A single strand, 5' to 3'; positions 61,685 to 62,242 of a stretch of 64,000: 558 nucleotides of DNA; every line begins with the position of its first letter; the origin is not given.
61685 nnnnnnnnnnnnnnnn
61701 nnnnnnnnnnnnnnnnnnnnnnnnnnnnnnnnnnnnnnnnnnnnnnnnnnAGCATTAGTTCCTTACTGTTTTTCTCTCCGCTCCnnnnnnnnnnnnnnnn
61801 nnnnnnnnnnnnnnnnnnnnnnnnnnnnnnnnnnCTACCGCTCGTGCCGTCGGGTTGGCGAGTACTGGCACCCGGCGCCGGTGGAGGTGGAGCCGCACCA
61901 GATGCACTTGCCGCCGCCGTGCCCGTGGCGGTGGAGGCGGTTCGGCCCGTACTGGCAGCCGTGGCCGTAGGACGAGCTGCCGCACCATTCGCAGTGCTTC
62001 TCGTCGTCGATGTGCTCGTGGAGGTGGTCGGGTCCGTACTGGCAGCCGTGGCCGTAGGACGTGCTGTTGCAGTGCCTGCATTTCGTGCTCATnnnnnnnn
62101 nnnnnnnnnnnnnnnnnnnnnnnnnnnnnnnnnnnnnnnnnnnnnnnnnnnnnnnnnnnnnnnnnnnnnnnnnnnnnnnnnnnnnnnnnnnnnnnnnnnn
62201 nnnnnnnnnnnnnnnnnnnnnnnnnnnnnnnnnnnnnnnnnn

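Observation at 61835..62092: Triple-repeat Cys/His mini-protein wedged between recD and mcrB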

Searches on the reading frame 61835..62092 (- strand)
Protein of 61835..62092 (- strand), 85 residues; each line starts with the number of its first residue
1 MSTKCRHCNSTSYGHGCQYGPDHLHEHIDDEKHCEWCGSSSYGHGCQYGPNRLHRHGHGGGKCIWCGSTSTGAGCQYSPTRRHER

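Call 4: search_protein_families(library=pfam, proteins=[window:61835-62092:-], max_evalue=1)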
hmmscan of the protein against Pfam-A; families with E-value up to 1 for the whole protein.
window:61835-62092:- (85 aa): 0 families

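Call 7: search_protein_families(library=ncbifam, proteins=[window:61835-62092:-], max_evalue=1)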
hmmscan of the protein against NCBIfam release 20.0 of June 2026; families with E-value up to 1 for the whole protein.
window:61835-62092:- (85 aa): 1 family
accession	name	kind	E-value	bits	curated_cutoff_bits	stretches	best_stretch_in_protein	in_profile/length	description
NF011454.0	PRK14873.1-4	equivalog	0.24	9.6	951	1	4-47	370-412/651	primosomal protein N'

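Call 8: search_protein_families(library=phrogs, proteins=[window:61835-62092:-], max_evalue=10)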
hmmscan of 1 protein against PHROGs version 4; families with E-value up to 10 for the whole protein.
window:61835-62092:- (85 aa): 1 family
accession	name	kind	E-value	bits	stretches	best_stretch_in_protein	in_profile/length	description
phrog_22291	-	unknown function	4.7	8.5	1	62-85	33-56/80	-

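Call 9: search_protein_families(library=padloc, proteins=[window:61835-62092:-], max_evalue=1)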
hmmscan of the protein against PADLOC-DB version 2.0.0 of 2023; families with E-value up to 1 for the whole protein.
window:61835-62092:- (85 aa): 0 families
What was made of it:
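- Tried and rejected: Pfam, NCBIfam, PHROGs and PADLOC gave nothing for the mini-protein (calls 4, 7, 8, 9).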

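Call 11: find_homologous_proteins(query=window:61835-62092:-, max_evalue=0.01)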
Query window:61835-62092:- (85 aa): 34 proteins with E <= 0.01 among 42 candidates.
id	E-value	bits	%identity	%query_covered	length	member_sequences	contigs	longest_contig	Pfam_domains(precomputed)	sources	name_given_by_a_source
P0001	3.3e-50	186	95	100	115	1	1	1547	-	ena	-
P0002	2.8e-41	158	81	100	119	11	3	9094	-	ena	-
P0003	5.4e-41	157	80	100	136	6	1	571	-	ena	-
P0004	2.5e-39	151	79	100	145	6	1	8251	-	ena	-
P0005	1.3e-36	143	86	84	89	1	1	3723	-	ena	-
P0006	1.2e-33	133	71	100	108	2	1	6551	-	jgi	jgi:hypothetical protein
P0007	2.4e-33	132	72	93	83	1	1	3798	-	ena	-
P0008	5.3e-32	128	71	100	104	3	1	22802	-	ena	-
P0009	1.9e-31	126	72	100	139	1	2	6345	-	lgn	-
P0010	8.9e-31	124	69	100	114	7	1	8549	-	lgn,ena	-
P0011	1.2e-30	124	68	100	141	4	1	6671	-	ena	-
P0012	1.7e-30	123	73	94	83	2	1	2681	-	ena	-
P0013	4.2e-30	122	68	100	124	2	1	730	-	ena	-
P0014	4.7e-29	118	66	100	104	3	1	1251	-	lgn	-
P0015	1.7e-27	113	85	61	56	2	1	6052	-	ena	-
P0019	3.2e-24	103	83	64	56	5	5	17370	-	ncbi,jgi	jgi:hypothetical protein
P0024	1.1e-20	92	81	61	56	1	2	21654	-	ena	-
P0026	2.2e-19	87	51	100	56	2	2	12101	-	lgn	-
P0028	7.4e-17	79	71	61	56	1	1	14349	-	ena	-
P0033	5.8e-9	54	68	47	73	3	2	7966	-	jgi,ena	-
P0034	8.8e-8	50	68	44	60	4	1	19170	-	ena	-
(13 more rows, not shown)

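Call 13: find_encoding_contigs(protein=window:61835-62092:-, flank=6000, max_places=6)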
Protein window:61835-62092:- (85 aa): 7 contigs read that carry it; 3 places shown.
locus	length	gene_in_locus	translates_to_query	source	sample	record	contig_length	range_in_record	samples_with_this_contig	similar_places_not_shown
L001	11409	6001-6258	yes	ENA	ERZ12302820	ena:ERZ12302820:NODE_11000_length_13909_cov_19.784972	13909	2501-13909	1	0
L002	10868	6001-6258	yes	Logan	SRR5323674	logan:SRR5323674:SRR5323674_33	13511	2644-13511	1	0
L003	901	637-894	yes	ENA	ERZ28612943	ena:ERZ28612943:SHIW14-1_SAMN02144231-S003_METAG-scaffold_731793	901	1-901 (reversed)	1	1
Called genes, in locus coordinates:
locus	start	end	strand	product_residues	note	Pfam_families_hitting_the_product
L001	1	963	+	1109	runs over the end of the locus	PF04257:RecC_N, PF27451:RecC_4th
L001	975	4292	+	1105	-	PF00580:UvrD-helicase, PF13245:AAA_19, PF13538:UvrD_C_2 (faint), PF13361:UvrD_C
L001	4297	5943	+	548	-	PF13086:AAA_11 (faint), PF13604:AAA_30, PF01443:Viral_helicase1 (faint), PF13245:AAA_19, PF05127:NAT10_TcmA_helicase, PF13538:UvrD_C_2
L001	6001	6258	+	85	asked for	-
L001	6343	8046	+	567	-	PF07728:AAA_5 (faint)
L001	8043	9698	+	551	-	PF09563:RE_LlaJI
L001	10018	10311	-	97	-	-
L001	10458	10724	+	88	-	-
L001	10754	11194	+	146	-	-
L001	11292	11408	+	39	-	?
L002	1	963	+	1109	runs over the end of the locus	PF04257:RecC_N, PF27451:RecC_4th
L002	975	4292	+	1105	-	PF00580:UvrD-helicase, PF13245:AAA_19, PF13538:UvrD_C_2 (faint), PF13361:UvrD_C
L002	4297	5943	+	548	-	PF13086:AAA_11 (faint), PF13604:AAA_30, PF01443:Viral_helicase1 (faint), PF13245:AAA_19, PF05127:NAT10_TcmA_helicase, PF13538:UvrD_C_2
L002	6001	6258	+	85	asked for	-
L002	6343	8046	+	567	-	PF07728:AAA_5 (faint)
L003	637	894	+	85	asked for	-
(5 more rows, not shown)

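Call 14: find_encoding_contigs(protein=P0019, flank=6000, max_places=6)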
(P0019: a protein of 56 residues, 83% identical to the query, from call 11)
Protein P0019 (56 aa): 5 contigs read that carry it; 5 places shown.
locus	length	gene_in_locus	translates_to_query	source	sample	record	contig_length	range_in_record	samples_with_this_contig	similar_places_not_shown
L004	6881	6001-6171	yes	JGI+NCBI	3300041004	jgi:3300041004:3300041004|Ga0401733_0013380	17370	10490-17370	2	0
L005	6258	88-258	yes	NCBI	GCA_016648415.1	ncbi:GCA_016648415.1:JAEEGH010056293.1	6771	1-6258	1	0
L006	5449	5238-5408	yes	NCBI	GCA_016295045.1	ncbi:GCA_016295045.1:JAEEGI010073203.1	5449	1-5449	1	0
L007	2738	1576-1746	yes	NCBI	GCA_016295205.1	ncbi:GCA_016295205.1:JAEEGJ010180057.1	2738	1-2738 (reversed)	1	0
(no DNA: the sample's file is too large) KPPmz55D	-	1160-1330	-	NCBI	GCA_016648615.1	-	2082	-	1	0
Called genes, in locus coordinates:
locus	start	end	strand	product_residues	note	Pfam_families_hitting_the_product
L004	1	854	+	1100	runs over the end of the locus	PF04257:RecC_N, PF27451:RecC_4th, PF17946:RecC_C (faint)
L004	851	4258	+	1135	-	PF00580:UvrD-helicase, PF13245:AAA_19, PF13361:UvrD_C, PF13538:UvrD_C_2 (faint), PF12705:PDDEXK_1 (weak)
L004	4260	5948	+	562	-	PF13538:UvrD_C_2 (faint), PF00580:UvrD-helicase (faint), PF13086:AAA_11 (faint), PF13245:AAA_19, PF13604:AAA_30, PF01443:Viral_helicase1 (faint), PF05127:NAT10_TcmA_helicase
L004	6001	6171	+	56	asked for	-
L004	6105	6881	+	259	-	?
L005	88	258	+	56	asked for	-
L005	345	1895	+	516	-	PF00004:AAA (weak), PF07728:AAA_5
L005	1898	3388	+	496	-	PF10117:McrBC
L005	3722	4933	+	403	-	PF13173:AAA_14, PF13635:DUF4143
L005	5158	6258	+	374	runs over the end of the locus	-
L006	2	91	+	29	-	?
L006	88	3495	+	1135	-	PF00580:UvrD-helicase, PF13245:AAA_19, PF13361:UvrD_C, PF13538:UvrD_C_2 (faint), PF12705:PDDEXK_1 (weak)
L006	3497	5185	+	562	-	PF13538:UvrD_C_2 (faint), PF13086:AAA_11 (faint), PF13245:AAA_19, PF13604:AAA_30, PF01443:Viral_helicase1 (faint), PF05127:NAT10_TcmA_helicase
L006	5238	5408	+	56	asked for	-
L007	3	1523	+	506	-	?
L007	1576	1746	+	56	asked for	-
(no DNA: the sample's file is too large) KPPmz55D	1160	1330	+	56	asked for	-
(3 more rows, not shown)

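Call 15: find_encoding_contigs(protein=P0008, flank=7000, max_places=4)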
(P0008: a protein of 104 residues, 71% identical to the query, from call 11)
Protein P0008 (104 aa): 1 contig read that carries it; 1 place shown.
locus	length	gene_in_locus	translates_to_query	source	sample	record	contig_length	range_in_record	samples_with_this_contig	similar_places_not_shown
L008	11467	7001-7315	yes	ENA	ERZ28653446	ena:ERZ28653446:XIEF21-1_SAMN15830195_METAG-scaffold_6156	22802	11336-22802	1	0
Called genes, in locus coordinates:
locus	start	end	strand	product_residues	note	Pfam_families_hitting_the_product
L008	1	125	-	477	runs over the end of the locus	PF04734:Ceramidase_alk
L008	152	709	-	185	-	PF01613:Flavin_Reduct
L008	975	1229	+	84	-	-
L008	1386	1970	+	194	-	-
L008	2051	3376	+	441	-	-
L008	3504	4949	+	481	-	PF00069:Pkinase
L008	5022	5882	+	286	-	PF17338:GP88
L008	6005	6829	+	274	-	PF18491:SRA (weak)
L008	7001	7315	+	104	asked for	-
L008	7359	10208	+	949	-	PF03235:GmrSD_N, PF07510:GmrSD_C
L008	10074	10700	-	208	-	-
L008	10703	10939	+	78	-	-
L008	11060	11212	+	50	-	-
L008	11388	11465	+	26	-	?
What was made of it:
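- In L008 the order is SRA-mini-GmrSD (call 15).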

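Call 16: find_encoding_contigs(protein=P0024, flank=7000, max_places=4)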
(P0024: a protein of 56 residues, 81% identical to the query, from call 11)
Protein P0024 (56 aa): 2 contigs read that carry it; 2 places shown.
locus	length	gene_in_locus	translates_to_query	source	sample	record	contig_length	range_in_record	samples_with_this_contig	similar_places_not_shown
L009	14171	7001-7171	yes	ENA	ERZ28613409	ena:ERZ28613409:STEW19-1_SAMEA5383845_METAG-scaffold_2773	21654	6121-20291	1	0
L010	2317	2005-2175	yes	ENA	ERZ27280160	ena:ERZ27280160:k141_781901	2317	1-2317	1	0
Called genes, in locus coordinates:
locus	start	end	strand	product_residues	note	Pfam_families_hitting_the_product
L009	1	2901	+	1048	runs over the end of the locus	PF13424:TPR_12, PF17874:TPR_MalT (weak), PF24885:TPR_NPHP3 (weak), PF13374:TPR_10 (weak), PF13424:TPR_12 (weak), PF13374:TPR_10 (weak), PF13424:TPR_12, PF13374:TPR_10 (weak), +3 more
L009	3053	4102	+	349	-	PF14281:PDDEXK_4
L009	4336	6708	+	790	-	-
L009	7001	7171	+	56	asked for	-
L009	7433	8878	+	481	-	-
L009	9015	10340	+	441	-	PF01637:ATPase_2, PF13401:AAA_22 (weak), PF03008:DUF234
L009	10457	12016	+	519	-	-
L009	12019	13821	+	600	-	PF03781:FGE-sulfatase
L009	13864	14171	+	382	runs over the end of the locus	-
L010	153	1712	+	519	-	PF03781:FGE-sulfatase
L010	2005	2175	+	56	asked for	-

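Call 17: find_encoding_contigs(protein=P0034, flank=7000, max_places=4)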
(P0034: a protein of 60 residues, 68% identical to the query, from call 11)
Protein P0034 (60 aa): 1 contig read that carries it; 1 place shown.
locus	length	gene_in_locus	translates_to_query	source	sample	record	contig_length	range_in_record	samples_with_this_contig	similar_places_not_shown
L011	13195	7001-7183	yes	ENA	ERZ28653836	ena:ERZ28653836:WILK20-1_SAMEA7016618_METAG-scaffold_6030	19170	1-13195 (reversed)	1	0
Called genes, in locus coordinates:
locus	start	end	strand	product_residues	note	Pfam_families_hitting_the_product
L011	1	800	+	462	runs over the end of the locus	PF04055:Radical_SAM, PF13186:SPASM (weak)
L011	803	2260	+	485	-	PF04055:Radical_SAM, PF13186:SPASM (weak)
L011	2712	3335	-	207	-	-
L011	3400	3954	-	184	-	-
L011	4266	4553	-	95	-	PF03747:ADP_ribosyl_GH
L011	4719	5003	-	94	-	-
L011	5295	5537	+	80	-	-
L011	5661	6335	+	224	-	-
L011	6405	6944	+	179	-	-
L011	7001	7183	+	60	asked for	-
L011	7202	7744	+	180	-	-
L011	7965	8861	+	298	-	-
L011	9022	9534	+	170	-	PF00149:Metallophos (weak)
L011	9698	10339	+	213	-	-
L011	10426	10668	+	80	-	-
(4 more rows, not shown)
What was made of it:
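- One truncated relative lies 4.7 kb from two radical SAM/SPASM genes (call 17).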

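Call 20: find_related_loci(query=A1, collection=genome_contigs, flank=8000)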
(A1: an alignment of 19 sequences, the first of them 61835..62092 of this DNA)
Query A1 (85 aa) in genome_contigs; peptide patterns used: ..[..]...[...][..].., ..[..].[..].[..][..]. (x = any residue, [..] = any of these).
202 stretches matched a pattern; 166 encode a relative of the query (tblastn E <= 1e-3); the best 80 are kept; 80 distinct loci.
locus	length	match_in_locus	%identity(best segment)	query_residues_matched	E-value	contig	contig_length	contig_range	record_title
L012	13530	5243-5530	84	1-85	2e-46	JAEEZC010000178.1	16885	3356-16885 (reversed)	MAG: Verrucomicrobia bacterium isolate Tb.RUG.75 k141_5059313_flag=1_multi=24.9185_len=16885, whole genome shotgun seque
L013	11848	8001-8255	85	1-85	2e-46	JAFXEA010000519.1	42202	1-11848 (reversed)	MAG: Kiritimatiellae bacterium isolate RGIG6330 Sheep_Rectum-3__c1074247, whole genome shotgun sequence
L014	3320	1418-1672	86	1-85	2e-45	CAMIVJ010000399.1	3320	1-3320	MAG: uncultured bacterium isolate SRR12081293_bin.97_metaWRAP_v1.3_MAG genome assembly, contig: ERZ12289773.57083, whole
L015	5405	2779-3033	85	1-85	1e-44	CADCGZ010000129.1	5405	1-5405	uncultured bacterium isolate RUG14632 genome assembly, contig: RUG14632_asm_129, whole genome shotgun sequence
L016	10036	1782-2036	84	1-85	5e-44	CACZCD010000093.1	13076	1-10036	uncultured bacterium isolate RUG12478 genome assembly, contig: RUG12478_asm_93, whole genome shotgun sequence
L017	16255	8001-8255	82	1-85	9e-44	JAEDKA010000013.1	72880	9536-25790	MAG: Kiritimatiellae bacterium isolate MAG202 NODE_154_length_72880_cov_23.711432, whole genome shotgun sequence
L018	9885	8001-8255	84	1-85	7e-44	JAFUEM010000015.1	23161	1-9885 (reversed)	MAG: Kiritimatiellae bacterium isolate RGIG4421 Roe_deer_Omasum-3__c736, whole genome shotgun sequence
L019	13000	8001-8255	80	1-85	1e-43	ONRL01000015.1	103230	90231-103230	uncultured Lentisphaerae bacterium isolate RUG572 genome assembly, contig: scaffold_1323, whole genome shotgun sequence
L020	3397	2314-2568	84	1-85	7e-44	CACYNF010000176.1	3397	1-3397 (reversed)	uncultured bacterium isolate RUG12088 genome assembly, contig: RUG12088_asm_176, whole genome shotgun sequence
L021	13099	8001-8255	84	1-85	7e-44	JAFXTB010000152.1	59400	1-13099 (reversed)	MAG: Kiritimatiellae bacterium isolate RGIG6720 Sheep_Rumen-2__c1388031, whole genome shotgun sequence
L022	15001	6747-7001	84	1-85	8e-44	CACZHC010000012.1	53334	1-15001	uncultured bacterium isolate RUG12612 genome assembly, contig: RUG12612_asm_12, whole genome shotgun sequence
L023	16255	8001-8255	81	1-85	6e-44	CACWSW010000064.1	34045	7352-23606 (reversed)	uncultured bacterium isolate RUG10884 genome assembly, contig: RUG10884_asm_64, whole genome shotgun sequence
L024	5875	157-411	82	1-85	5e-43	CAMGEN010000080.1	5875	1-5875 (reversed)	MAG: uncultured Verrucomicrobia bacterium isolate SRR11551368_bin.30_metaWRAP_v1.3_MAG genome assembly, contig: ERZ11474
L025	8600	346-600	81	1-85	8e-43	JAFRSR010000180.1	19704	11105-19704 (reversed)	MAG: Kiritimatiellae bacterium isolate RGIG2765 Goat_Omasum-5__c267742, whole genome shotgun sequence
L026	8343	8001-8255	82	1-85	7e-43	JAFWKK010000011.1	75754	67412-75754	MAG: Kiritimatiellae bacterium isolate RGIG5820 Sheep_Ileum.Co__c79691, whole genome shotgun sequence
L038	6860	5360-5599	83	1-80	2e-40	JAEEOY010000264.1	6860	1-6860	MAG: Kiritimatiellae bacterium isolate Tb.RUG.298 NODE_5395619_length_6860_cov_2.200802, whole genome shotgun sequence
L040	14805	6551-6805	72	1-85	1e-39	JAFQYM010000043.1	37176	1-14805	MAG: Kiritimatiellae bacterium isolate RGIG2266 Goat_Duodenum-3__c549, whole genome shotgun sequence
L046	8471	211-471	74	1-85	7e-37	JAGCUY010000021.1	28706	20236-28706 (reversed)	MAG: Kiritimatiellae bacterium isolate RGIG10146 Yak_Rumen-4__c165743, whole genome shotgun sequence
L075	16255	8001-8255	60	1-85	5e-30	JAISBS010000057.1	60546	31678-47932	MAG: Treponema sp. isolate Gx481_bin31 k119_480648, whole genome shotgun sequence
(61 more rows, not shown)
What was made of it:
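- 166 confirmed genome stretches spread over many phyla (call 20).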

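Call 21: find_related_loci(query=A1, collection=viral_contigs, flank=8000)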
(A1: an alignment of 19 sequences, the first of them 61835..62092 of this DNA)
Query A1 (85 aa) in viral_contigs; peptide patterns used: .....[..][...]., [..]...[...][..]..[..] (x = any residue, [..] = any of these).
91 stretches matched a pattern, but none encodes a relative of the query by tblastn (E <= 1e-3).

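Call 29: search_protein_families(library=pfam, alignment_id=A2, max_evalue=0.0001)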
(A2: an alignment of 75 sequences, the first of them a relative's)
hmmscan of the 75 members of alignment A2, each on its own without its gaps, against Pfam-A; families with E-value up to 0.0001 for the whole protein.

A. member 1, L001:6343-8043:+ (567 aa): 1 family
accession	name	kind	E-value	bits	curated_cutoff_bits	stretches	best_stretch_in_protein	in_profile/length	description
PF07728.20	AAA_5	-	1.7e-05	25.3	22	0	246-430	27-138/139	AAA domain (dynein-related subfamily)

B. families by the number of members that match (of 75 scanned): 73 families (the first 25 are shown)
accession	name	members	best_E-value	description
PF13635.12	DUF4143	2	1.3e-30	Domain of unknown function (DUF4143)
PF13173.12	AAA_14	2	1.2e-28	AAA domain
PF00271.37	Helicase_C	2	4.3e-20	Helicase conserved C-terminal domain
PF07728.20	AAA_5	2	2e-19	AAA domain (dynein-related subfamily)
PF04851.21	ResIII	2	1.6e-11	Type III restriction enzyme, res subunit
PF13238.12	AAA_18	2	4.8e-05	AAA domain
PF01546.33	Peptidase_M20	2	4.9e-05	Peptidase family M20/M25/M40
PF08238.18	Sel1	1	1.5e-225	Sel1 repeat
PF01960.23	ArgJ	1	6.7e-144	ArgJ family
PF00478.31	IMPDH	1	1.2e-141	IMP dehydrogenase / GMP reductase domain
PF00266.25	Aminotran_5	1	8e-86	Aminotransferase class-V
PF07081.18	DUF1349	1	5.2e-64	Protein of unknown function (DUF1349)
PF01863.23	YgjP-like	1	3.8e-54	YgjP-like, metallopeptidase domain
PF12694.12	cpYpsA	1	4.3e-48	Circularly permutated YpsA SLOG family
PF01261.30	AP_endonuc_2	1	2.4e-47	Xylose isomerase-like TIM barrel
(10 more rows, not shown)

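Call 30: search_protein_families(library=pfam, alignment_id=A3, max_evalue=0.0001)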
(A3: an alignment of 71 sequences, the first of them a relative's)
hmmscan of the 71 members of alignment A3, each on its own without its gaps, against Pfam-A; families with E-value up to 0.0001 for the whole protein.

A. member 1, L001:4297-5940:+ (548 aa): 7 families
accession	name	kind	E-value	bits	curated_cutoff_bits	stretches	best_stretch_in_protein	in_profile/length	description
PF13245.12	AAA_19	-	9.8e-37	126.6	25.1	1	124-262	1-132/134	AAA domain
PF13604.12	AAA_30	-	2.9e-31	109.1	27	1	120-314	2-178/191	AAA domain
PF13538.12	UvrD_C_2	-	1.9e-11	44.1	27.4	1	463-520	2-50/52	UvrD-like helicase C-terminal domain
PF13086.12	AAA_11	-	3.9e-08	33.8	27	0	121-182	3-70/257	AAA domain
PF05127.21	NAT10_TcmA_helicase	-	4.2e-08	33.7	22.7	1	138-244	1-113/176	RNA cytidine acetyltransferase NAT10/TcmA, helicase domain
PF01443.25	Viral_helicase1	-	5.3e-07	30.1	21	0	465-521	179-226/228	Viral superfamily 1 RNA helicase core domain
PF13361.12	UvrD_C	-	9e-05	22.5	25.6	0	466-521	290-345/350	UvrD-like helicase C-terminal domain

B. families by the number of members that match (of 71 scanned): 66 families (the first 25 are shown)
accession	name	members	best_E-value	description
PF13245.12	AAA_19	3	9.8e-37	AAA domain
PF13604.12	AAA_30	3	2.9e-31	AAA domain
PF13538.12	UvrD_C_2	3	1.9e-11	UvrD-like helicase C-terminal domain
PF01443.25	Viral_helicase1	3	5.3e-07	Viral superfamily 1 RNA helicase core domain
PF02355.23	SecD_SecF_C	2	1.5e-71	Protein export membrane protein SecD/SecF, C-terminal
PF13173.12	AAA_14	2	5.5e-33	AAA domain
PF00593.30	TonB_dep_Rec_b-barrel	2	4.2e-32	TonB dependent receptor-like, beta-barrel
PF00580.27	UvrD-helicase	2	8.7e-31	UvrD/REP helicase N-terminal domain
PF22599.2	SecDF_P1_head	2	4.5e-30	SecDF, P1 head subdomain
PF00270.35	DEAD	2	1.8e-27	DEAD/DEAH box helicase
PF07715.20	Plug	2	2e-25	TonB-dependent Receptor Plug Domain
PF00271.37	Helicase_C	2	1.6e-24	Helicase conserved C-terminal domain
PF13635.12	DUF4143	2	4.9e-17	Domain of unknown function (DUF4143)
PF21760.3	SecD_1st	2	5e-14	Protein translocase subunit SecDF, P1 domain, N-terminal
PF13361.12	UvrD_C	2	6e-14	UvrD-like helicase C-terminal domain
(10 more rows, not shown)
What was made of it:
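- Closest known: Controller. Different: This family is a Cys/His module that is mostly found away from restriction genes (calls 29, 30).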
